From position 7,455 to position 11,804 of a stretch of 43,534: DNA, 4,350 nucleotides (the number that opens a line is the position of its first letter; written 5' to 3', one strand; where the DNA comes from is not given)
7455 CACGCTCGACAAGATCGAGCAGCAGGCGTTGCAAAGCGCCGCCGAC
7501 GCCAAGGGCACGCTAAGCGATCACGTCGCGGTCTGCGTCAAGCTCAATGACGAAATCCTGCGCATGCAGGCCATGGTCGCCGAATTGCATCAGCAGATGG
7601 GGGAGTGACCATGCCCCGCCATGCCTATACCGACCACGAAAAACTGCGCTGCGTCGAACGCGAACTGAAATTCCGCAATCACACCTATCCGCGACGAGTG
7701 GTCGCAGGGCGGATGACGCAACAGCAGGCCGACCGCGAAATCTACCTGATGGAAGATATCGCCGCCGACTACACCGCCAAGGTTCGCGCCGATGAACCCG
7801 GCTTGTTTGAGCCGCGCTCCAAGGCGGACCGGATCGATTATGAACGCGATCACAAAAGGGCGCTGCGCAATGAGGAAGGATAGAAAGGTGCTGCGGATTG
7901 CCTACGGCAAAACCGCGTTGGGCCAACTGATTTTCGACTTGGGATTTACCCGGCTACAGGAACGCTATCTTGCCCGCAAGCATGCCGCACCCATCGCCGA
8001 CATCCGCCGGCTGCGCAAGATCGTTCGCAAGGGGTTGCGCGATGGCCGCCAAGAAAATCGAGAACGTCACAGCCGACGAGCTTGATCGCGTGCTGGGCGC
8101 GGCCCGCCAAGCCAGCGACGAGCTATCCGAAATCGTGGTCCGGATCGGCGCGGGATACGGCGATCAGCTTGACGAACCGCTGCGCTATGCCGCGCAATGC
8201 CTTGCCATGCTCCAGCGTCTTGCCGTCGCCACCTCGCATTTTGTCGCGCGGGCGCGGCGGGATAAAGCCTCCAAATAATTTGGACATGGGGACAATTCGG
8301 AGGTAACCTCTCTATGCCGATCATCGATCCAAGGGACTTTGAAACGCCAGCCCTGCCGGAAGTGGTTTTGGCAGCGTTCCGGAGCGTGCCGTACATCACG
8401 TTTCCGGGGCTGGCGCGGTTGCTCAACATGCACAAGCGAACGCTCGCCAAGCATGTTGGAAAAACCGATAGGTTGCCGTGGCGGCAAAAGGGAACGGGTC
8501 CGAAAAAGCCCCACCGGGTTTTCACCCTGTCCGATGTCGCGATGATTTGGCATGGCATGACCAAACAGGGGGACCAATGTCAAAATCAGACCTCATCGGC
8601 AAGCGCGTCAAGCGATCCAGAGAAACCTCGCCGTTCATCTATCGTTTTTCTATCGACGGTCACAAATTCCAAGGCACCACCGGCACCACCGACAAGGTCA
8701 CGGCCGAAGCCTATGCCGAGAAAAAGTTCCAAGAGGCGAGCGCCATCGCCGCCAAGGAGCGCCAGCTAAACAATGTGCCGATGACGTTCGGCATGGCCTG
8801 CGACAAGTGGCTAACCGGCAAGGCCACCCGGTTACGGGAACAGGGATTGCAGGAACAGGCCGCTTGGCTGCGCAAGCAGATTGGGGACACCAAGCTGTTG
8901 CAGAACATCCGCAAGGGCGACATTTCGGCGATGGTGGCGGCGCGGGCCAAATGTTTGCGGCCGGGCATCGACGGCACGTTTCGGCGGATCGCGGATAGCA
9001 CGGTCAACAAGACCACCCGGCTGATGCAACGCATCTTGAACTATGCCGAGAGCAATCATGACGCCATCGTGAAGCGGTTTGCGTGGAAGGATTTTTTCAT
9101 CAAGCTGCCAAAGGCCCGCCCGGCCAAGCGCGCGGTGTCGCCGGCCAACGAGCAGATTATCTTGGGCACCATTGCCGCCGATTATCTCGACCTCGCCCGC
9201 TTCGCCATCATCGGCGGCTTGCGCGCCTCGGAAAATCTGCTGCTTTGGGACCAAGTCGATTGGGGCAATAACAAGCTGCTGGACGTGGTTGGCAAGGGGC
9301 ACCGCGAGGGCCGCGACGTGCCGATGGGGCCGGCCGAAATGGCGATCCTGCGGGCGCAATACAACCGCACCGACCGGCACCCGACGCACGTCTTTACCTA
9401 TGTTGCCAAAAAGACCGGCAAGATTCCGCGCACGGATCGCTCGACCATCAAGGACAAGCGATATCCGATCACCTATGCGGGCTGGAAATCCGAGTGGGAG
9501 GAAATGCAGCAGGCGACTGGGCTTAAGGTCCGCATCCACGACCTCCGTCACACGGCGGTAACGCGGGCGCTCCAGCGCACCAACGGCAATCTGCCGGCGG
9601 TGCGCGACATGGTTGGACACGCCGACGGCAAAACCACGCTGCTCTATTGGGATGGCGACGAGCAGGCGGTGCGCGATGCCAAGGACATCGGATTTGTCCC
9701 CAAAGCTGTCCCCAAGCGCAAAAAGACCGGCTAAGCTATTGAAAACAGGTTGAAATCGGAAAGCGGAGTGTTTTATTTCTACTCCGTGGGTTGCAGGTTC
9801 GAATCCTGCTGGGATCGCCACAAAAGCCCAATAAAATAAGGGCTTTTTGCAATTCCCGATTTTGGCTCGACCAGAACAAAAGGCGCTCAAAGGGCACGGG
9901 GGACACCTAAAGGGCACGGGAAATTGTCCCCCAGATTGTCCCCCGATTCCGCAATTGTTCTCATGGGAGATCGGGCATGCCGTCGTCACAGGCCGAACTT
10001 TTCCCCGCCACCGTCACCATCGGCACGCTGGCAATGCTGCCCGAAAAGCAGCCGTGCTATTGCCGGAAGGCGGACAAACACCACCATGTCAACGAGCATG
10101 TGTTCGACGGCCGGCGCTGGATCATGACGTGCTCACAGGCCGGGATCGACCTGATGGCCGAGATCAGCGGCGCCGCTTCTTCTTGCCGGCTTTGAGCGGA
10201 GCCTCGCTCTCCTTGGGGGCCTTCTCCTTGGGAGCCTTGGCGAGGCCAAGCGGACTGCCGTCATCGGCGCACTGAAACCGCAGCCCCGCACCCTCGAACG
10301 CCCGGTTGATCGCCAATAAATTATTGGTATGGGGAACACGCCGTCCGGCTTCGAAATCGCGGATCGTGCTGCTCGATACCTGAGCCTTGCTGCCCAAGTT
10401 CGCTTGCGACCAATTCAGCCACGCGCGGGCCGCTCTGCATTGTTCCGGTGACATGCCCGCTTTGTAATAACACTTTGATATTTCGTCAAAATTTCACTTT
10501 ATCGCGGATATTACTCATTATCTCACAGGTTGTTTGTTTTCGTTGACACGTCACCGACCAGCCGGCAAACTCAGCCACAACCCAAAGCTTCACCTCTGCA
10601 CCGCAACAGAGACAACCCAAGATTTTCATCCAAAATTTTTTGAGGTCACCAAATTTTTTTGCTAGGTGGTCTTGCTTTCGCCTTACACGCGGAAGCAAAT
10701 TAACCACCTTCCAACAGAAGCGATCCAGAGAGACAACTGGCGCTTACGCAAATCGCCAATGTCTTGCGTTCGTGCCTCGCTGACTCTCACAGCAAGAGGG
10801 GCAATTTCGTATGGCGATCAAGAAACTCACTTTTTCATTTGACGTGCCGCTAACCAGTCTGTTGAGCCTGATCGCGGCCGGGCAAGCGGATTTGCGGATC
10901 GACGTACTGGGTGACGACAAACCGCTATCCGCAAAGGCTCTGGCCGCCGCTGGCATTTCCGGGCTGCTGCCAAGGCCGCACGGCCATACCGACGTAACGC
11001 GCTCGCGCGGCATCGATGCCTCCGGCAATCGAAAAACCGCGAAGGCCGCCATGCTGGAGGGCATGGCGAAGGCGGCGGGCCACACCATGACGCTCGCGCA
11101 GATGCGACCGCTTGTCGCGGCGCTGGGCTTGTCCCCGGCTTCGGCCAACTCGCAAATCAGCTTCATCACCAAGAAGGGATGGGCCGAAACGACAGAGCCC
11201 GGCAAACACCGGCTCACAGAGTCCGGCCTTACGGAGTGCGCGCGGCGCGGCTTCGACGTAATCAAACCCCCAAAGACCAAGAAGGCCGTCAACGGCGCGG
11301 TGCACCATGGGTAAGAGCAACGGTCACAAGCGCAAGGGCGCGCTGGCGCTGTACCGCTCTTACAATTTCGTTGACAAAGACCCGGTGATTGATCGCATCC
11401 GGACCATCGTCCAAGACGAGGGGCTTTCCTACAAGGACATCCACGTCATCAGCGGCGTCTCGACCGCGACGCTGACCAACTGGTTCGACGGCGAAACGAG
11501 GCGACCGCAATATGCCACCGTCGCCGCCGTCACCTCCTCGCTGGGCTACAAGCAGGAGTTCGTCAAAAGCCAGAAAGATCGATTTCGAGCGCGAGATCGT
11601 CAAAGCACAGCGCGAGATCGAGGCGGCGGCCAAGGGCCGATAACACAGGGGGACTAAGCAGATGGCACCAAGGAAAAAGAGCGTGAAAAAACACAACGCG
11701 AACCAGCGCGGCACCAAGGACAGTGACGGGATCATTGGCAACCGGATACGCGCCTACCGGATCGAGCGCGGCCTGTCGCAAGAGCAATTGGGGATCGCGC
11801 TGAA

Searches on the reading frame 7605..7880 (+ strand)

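Call 15: search_protein_families(library=phrogs, max_evalue=0.001, proteins=[window:7605-7880:+])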
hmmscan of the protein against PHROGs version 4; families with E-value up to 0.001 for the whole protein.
window:7605-7880:+ (92 aa): 1 family
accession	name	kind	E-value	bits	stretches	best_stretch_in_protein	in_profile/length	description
phrog_19667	-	unknown function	2.3e-06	28.4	1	18-57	20-59/64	-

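Call 27: search_protein_families(library=pfam, max_evalue=0.01, proteins=[window:7605-7880:+])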
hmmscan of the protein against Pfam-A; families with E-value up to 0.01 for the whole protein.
window:7605-7880:+ (92 aa): 0 families

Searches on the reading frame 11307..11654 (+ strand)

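Call 15: search_protein_families(library=phrogs, max_evalue=0.001, proteins=[window:11307-11654:+])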
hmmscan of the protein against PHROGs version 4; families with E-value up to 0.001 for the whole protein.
window:11307-11654:+ (116 aa): 0 families

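Call 26: search_protein_families(library=pfam, max_evalue=0.01, proteins=[window:11307-11654:+])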
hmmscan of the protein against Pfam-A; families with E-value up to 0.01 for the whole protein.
window:11307-11654:+ (116 aa): 1 family
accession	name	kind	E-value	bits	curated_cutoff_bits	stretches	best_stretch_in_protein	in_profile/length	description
PF13560.12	HTH_31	-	0.0034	18.1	27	1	30-79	5-54/64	Helix-turn-helix domain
